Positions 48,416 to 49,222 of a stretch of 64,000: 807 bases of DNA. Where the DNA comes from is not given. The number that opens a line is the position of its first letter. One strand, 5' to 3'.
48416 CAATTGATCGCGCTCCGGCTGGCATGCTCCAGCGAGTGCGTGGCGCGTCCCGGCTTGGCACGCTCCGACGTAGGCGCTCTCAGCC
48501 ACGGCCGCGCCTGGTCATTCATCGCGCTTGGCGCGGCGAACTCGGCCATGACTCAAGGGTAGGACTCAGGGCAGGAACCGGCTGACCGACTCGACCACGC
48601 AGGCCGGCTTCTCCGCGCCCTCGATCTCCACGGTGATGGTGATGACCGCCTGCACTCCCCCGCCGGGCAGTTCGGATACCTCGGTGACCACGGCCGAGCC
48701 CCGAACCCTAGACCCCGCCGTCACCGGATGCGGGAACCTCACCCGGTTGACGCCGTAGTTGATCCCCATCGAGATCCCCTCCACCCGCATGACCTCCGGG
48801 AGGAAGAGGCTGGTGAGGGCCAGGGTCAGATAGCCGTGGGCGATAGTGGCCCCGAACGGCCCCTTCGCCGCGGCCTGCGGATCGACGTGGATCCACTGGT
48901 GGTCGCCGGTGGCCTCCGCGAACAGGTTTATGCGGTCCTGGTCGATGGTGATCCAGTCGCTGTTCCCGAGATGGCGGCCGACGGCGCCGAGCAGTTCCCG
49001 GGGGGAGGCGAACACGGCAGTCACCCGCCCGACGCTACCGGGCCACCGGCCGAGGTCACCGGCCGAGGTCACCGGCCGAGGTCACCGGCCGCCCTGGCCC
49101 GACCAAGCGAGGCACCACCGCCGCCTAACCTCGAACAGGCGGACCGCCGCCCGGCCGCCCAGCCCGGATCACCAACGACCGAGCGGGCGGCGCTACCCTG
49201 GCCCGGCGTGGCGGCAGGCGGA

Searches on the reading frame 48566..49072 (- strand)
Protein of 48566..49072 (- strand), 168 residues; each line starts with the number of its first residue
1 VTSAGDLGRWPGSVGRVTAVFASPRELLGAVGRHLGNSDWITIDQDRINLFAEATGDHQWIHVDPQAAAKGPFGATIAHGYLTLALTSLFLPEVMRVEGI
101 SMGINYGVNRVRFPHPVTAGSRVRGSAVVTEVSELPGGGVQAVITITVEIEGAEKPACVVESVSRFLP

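Call 62: search_protein_families(library=pfam, proteins=[window:48566-49072:-], max_evalue=0.001)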
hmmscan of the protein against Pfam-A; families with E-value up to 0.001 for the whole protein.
window:48566-49072:- (168 aa): 2 families
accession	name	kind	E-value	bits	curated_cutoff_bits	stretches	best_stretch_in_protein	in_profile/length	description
PF01575.25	MaoC_dehydratas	-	5.4e-27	94.3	27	1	30-134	5-106/123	MaoC like domain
PF13452.11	FAS1_DH_region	-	5.2e-06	27.1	22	1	31-150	3-121/132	FAS1-like, dehydratase domain region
